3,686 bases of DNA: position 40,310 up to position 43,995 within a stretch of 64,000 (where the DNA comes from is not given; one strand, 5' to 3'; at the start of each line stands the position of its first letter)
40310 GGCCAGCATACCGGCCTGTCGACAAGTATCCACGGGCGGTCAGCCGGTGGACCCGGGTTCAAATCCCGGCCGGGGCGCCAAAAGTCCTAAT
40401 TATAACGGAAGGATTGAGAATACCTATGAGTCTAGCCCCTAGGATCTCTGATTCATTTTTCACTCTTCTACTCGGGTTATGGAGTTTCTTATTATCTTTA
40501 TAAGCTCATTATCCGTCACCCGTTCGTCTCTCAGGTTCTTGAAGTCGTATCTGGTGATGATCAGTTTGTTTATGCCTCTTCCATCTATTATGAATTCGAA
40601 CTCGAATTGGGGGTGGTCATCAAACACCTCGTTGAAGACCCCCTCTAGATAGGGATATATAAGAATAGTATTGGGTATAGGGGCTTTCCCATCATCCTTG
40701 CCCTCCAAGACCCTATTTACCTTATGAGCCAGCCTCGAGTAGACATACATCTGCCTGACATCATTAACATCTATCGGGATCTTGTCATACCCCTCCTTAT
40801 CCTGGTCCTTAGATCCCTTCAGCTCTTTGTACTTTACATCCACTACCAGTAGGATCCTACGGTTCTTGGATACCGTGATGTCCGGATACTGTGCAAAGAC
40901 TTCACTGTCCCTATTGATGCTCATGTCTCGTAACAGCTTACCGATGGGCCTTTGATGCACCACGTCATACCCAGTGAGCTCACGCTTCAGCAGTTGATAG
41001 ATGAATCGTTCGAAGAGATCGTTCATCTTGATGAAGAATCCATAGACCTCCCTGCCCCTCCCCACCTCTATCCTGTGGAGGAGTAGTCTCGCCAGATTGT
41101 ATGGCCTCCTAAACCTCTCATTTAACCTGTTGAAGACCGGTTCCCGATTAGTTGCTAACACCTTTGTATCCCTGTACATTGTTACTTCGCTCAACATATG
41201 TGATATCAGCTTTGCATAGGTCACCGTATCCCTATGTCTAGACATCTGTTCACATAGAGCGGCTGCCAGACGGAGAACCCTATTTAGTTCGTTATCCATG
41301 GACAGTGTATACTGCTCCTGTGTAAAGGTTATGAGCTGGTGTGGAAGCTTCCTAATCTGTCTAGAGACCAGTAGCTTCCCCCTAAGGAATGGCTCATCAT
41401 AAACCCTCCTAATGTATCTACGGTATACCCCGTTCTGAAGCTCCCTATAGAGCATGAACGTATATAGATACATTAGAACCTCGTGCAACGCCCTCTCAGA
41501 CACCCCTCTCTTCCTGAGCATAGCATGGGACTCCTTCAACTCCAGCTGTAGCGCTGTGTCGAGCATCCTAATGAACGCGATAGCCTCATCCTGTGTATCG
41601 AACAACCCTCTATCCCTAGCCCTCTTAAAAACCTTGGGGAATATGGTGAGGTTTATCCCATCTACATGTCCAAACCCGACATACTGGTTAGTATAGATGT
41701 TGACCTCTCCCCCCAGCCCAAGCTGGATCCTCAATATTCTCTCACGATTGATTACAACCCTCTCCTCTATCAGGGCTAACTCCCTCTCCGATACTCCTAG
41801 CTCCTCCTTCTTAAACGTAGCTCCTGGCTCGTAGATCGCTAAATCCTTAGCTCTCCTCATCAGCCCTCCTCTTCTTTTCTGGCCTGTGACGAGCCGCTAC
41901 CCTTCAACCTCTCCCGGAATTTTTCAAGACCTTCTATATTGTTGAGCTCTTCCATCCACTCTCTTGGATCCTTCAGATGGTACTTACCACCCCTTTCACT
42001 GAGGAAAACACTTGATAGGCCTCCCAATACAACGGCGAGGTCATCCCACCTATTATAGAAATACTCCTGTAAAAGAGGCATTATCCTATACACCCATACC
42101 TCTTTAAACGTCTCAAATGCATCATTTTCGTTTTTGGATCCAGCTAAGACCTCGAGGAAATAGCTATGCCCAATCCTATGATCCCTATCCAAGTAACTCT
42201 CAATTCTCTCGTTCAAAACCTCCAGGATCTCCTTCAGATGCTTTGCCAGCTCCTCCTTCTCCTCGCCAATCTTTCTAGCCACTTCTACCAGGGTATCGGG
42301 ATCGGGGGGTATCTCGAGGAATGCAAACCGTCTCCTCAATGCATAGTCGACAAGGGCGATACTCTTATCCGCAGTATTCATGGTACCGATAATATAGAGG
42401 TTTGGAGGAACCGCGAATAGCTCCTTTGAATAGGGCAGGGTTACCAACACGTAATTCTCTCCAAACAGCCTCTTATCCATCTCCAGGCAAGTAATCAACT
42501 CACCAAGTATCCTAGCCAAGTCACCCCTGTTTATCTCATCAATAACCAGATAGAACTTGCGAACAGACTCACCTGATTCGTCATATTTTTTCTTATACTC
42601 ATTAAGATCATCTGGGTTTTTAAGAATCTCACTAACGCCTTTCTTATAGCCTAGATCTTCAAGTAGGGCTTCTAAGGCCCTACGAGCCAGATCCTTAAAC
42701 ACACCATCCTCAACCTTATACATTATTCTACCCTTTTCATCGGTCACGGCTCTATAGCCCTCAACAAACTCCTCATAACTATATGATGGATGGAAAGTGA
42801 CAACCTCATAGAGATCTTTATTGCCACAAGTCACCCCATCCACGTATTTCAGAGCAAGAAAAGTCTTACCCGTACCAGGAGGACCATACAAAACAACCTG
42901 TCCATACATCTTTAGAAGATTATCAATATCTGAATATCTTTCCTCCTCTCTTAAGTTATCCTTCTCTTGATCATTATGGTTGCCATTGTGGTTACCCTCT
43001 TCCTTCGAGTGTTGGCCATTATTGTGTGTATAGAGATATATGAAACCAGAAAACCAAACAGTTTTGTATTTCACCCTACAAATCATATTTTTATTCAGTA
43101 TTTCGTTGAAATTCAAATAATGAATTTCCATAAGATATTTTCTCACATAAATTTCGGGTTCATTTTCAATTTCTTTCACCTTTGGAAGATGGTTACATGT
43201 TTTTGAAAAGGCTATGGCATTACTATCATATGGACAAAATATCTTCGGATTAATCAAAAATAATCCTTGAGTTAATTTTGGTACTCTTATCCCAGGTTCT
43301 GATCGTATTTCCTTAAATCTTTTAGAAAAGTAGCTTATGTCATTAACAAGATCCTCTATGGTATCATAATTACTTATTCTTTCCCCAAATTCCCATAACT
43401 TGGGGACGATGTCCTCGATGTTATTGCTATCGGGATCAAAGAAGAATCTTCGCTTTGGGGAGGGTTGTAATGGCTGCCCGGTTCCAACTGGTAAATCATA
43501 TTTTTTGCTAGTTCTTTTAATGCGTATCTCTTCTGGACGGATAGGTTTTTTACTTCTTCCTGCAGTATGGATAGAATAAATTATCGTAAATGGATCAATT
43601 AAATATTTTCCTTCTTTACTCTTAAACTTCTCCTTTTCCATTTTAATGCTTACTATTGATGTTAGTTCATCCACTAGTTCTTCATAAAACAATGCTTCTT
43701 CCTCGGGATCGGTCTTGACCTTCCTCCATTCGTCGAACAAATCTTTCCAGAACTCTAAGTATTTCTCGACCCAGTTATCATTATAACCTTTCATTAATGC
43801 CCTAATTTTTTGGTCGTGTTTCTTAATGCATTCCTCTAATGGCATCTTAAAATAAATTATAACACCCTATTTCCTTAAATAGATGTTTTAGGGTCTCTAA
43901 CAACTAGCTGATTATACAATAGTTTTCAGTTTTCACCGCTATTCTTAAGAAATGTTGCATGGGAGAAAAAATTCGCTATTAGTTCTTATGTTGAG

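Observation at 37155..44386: Two low-GC defense islets interleaved with three tRNA genes (Ile, Asp, Tyr)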

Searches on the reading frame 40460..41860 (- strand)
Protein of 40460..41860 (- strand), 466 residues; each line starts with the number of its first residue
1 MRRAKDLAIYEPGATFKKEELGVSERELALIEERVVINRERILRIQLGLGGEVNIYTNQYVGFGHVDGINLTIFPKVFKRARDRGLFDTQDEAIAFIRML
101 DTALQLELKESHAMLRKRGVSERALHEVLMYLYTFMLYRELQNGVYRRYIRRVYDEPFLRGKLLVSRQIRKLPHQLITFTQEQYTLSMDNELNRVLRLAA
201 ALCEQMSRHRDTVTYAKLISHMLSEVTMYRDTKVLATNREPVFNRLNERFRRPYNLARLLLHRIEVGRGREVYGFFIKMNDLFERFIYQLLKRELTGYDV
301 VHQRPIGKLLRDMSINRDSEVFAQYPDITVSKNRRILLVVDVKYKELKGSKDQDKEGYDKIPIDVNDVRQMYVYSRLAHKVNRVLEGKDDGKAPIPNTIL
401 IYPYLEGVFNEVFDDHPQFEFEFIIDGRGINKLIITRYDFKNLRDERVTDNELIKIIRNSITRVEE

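Call 8: search_protein_families(library=pfam, proteins=[window:40460-41860:-], max_evalue=0.01)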
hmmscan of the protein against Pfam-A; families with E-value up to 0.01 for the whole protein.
window:40460-41860:- (466 aa): 1 family
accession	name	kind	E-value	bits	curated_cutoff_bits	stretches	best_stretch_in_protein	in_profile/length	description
PF10117.15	McrBC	-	1.2e-49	169.5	23.9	1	57-381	3-310/318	McrBC 5-methylcytosine restriction system component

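Call 9: search_protein_families(library=padloc, proteins=[window:40460-41860:-], max_evalue=0.01)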
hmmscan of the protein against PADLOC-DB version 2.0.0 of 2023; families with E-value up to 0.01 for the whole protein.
window:40460-41860:- (466 aa): 0 families

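Call 44: search_protein_families(library=ncbifam, proteins=[window:40460-41860:-], max_evalue=0.01)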
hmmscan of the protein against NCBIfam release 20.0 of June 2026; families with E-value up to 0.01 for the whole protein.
window:40460-41860:- (466 aa): 1 family
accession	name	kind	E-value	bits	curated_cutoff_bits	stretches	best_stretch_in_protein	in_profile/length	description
NF007277.0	PRK09736.1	equivalog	3e-10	39.8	338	1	122-383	36-297/353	5-methylcytosine-specific restriction endonuclease system specificity protein McrC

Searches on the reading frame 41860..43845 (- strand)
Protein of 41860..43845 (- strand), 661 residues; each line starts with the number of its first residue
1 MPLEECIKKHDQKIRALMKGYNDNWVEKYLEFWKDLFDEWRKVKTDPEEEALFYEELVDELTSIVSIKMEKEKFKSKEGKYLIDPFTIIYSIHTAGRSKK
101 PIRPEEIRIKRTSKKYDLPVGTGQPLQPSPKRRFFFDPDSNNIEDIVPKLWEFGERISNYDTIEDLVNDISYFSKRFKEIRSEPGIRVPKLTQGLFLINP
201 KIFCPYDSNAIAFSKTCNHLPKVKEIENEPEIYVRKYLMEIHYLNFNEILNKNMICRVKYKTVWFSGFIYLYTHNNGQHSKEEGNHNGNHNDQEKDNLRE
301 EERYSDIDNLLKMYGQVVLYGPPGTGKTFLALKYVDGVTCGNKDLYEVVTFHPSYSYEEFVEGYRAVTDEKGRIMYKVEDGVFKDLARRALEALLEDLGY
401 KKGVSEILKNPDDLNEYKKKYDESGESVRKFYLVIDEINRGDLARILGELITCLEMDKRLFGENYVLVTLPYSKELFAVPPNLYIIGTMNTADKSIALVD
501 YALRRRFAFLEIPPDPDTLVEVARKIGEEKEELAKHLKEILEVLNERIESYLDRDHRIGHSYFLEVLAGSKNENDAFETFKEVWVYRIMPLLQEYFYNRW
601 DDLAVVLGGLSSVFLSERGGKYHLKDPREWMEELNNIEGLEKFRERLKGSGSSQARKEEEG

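Call 8: search_protein_families(library=pfam, proteins=[window:41860-43845:-], max_evalue=0.01)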
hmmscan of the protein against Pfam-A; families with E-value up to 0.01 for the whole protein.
window:41860-43845:- (661 aa): 8 families
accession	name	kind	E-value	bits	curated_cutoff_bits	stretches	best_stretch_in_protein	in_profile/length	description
PF07728.20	AAA_5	-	6.7e-16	59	22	1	317-507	2-139/139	AAA domain (dynein-related subfamily)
PF13481.12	AAA_25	-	3.2e-05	24.1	27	1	301-391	20-92/195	AAA domain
PF13401.12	AAA_22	-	0.00024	21.8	27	1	317-393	8-57/130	AAA domain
PF00004.35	AAA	-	0.0018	19.1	21.2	0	317-332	1-16/131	ATPase family associated with various cellular activities (AAA)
PF13191.12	AAA_16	-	0.0023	18.9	32.6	0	315-443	25-146/167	AAA ATPase domain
PF20720.3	nSTAND3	-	0.0056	16.8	27.2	0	302-332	5-35/155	Novel STAND NTPase 3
PF25408.1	AAA_lid_NAV1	-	0.006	16.8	27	0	531-595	15-76/115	NAV1-like, AAA+ ATPase lid domain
PF13479.12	AAA_24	-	0.0093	16.3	27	0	316-337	4-25/195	AAA domain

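Call 9: search_protein_families(library=padloc, proteins=[window:41860-43845:-], max_evalue=0.01)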
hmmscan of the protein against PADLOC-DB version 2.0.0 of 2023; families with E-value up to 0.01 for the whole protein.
window:41860-43845:- (661 aa): 7 families
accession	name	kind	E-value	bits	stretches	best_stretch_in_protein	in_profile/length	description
PDLC03448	REase_II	-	5e-13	46.1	2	317-368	449-501/857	Type II restriction enzyme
PDLC03547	REase_II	-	3.2e-12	43.8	2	381-512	301-443/585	Type II restriction enzyme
PDLC02196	IetA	-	0.0012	16.4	0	311-331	119-139/374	-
PDLC00915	TRIP13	-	0.0025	15.3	1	310-331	59-80/302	TRIP13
PDLC02195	IetA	-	0.0037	14.6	1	312-332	135-155/395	-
PDLC03920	MkoA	-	0.0038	13.5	0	307-336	624-653/1112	-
PDLC04140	mad8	-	0.0045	14.5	1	299-356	12-68/314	mads_8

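Call 23: find_homologous_proteins(query=window:41860-43845:-, max_evalue=0.00001)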
Query window:41860-43845:- (661 aa): 7998 proteins with E <= 0.00001 among 8000 candidates; the best 120 are listed.
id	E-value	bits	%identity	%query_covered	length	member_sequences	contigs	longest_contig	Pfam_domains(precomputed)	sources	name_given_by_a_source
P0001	0.0e+0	1476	100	97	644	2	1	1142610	PF28527.1,PF28529.1,PF07728.21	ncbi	-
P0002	3.9e-157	543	70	54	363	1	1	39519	PF28529.1,PF07728.21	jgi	-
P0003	1.0e-129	452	41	92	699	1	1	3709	PF28527.1,PF28529.1,PF00004.36,PF07728.21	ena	-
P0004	2.5e-88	315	43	67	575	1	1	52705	PF28529.1,PF12775.14,PF00004.36,PF07728.21,PF20720.4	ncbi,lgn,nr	ncbi:MAG: AAA family ATPase [Archaeoglobi archaeon]|nr:AAA family ATPase [Candidatus Mnemosynella bo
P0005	1.2e-87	313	40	71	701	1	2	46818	PF28529.1,PF00004.36,PF13401.13,PF07728.21,PF20720.4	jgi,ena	-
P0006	1.7e-86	309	49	51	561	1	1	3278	PF28529.1,PF00004.36,PF13401.13,PF07728.21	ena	-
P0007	1.5e-84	303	47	53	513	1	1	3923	PF28530.1,PF28529.1,PF00004.36,PF13401.13,PF07728.21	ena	-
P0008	3.9e-84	301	53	42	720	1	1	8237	PF28529.1,PF12775.14,PF07728.21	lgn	-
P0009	2.3e-83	299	54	39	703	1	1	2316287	PF28529.1,PF00004.36,PF07728.21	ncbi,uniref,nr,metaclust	ncbi:GTPase subunit of restriction endonuclease [Archaeoglobus fulgidus DSM 8774]|uniref:GTPase subu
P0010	4.1e-83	298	50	46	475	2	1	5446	PF28529.1,PF12775.14,PF00004.36,PF13401.13,PF07728.21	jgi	-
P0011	4.5e-83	298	47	48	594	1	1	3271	PF28529.1,PF00004.36,PF13401.13,PF07728.21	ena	-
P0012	5.7e-83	298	52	39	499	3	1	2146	PF28529.1,PF13401.13,PF07728.21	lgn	-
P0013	7.1e-83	297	52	44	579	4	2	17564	PF28529.1,PF00004.36,PF07728.21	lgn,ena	-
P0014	2.3e-82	296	48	48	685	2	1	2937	PF24883.3,PF28529.1,PF00004.36,PF13401.13,PF07728.21,PF13191.13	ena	-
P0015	2.5e-82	296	48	49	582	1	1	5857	PF28529.1,PF07728.21,PF13191.13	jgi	jgi:MoxR-like ATPase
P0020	1.6e-81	293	37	85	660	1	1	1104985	PF28527.1,PF28529.1,PF12775.14,PF00004.36,PF13401.13,PF07728.21,PF02562.23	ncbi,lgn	-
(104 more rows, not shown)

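Call 24: find_encoding_contigs(protein=P0002, flank=10000, max_places=4)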
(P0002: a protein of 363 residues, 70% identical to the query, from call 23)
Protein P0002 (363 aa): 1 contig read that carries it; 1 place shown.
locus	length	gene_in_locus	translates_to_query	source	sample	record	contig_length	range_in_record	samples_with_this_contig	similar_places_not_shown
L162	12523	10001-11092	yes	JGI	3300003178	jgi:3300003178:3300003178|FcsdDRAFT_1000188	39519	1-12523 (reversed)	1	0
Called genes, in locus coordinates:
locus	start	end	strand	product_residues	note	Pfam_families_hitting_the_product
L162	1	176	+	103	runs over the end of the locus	-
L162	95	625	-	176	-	-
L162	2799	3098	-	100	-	-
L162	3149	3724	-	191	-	-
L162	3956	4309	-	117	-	-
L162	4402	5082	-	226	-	PF00696:AA_kinase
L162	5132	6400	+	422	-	PF03463:eRF1_1, PF03464:eRF1_2, PF18854:baeRF_family10, PF18859:acVLRF1, PF03465:eRF1_3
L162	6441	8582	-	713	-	PF00133:tRNA-synt_1, PF09334:tRNA-synt_1g, PF00133:tRNA-synt_1, PF08264:Anticodon_1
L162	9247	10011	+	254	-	-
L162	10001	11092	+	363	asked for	PF07728:AAA_5, PF28529:McrB_lid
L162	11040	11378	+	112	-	-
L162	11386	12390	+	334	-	PF10117:McrBC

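Call 25: find_encoding_contigs(protein=P0020, flank=10000, max_places=4)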
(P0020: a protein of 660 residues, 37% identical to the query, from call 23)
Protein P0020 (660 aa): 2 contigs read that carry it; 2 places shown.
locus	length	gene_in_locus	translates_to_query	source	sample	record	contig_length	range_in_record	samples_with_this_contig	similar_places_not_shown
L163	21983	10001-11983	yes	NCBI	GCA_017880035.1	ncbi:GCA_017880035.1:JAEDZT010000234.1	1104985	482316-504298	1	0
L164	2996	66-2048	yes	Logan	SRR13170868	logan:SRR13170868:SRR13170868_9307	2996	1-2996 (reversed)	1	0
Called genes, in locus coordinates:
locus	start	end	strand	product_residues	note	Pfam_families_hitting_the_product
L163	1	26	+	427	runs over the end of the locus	PF06808:DctM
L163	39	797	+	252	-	PF00106:adh_short, PF08659:KR, PF23441:SDR (weak), PF13561:adh_short_C2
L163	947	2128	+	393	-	PF00753:Lactamase_B, PF19583:ODP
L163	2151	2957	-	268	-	PF02540:NAD_synthase (weak), PF00764:Arginosuc_synth (faint), PF06508:QueC (weak)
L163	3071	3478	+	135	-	PF01402:RHH_1, PF08753:NikR_C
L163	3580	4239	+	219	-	PF01891:CbiM, PF12822:ECF_trnsprt (weak)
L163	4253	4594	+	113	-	PF13190:PDGLE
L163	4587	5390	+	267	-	PF02361:CbiQ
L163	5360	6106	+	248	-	PF00005:ABC_tran, PF02463:SMC_N, PF13304:AAA_21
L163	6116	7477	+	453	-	PF07690:MFS_1, PF12832:MFS_1_like (weak), PF07690:MFS_1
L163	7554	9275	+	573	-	-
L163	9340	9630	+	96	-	PF00076:RRM_1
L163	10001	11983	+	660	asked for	PF28527:DUF8425 (weak), PF00004:AAA (faint), PF02562:PhoH (faint), PF12775:AAA_7 (weak), PF07728:AAA_5, PF13401:AAA_22 (weak), PF28529:McrB_lid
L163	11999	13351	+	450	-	PF10117:McrBC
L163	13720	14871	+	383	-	PF01411:tRNA-synt_2c, PF07973:tRNA_SAD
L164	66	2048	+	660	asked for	PF28527:DUF8425 (weak), PF00004:AAA (faint), PF02562:PhoH (faint), PF12775:AAA_7 (weak), PF07728:AAA_5, PF13401:AAA_22 (weak), PF28529:McrB_lid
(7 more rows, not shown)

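Call 44: search_protein_families(library=ncbifam, proteins=[window:41860-43845:-], max_evalue=0.01)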
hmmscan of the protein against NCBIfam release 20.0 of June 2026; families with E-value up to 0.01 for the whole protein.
window:41860-43845:- (661 aa): 3 families
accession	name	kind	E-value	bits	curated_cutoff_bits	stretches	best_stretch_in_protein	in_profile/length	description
NF008457.0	PRK11331.1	equivalog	4.9e-42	144.2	637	2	427-598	270-443/459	5-methylcytosine-specific restriction enzyme subunit McrB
TIGR01241.2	FtsH_fam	equivalog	0.0076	15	600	0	296-331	179-212/598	ATP-dependent zinc metalloprotease FtsH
NF038214.1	IS21_help_AAA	equivalog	0.0097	15.6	200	0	315-332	91-108/232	IS21-like element helper ATPase IstB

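Call 80: search_solved_structures(query=window:41863-43845:-, max_evalue=0.01)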
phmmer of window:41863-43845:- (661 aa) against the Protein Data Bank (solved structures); distinct sequences matched with E-value up to 0.01: 5.
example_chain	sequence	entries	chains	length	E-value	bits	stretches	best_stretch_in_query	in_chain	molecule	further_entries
6ut3_A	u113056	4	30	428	1.3e-78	268.3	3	428-548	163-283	GTPase subunit of restriction endonuclease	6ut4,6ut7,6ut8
6ut5_A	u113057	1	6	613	3.8e-78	266.8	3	428-548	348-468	GTPase subunit of restriction endonuclease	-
6hz4_A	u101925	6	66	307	1.2e-40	142.9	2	428-598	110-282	5-methylcytosine-specific restriction enzyme B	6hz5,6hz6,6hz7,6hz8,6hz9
7vsr_A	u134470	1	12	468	6e-40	140.5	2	428-598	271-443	5-methylcytosine-specific restriction enzyme B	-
6ut6_A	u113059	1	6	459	6.4e-40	140.5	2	428-598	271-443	5-methylcytosine-specific restriction enzyme B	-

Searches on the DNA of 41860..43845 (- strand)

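Call 26: search_rna_families(sources=[L162], threshold=gathering)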
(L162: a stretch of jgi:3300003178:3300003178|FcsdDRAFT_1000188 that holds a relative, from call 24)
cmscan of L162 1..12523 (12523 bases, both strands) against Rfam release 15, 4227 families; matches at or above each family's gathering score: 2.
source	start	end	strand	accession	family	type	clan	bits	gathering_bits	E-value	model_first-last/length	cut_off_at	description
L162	948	2446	-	RF01959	SSU_rRNA_archaea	Gene; rRNA;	CL00111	1454.1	50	0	1-1478/1478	no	Archaeal small subunit ribosomal RNA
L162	8680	8830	-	RF00005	tRNA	Gene; tRNA;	CL00001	50.2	29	1.7e-08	1-71/71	no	tRNA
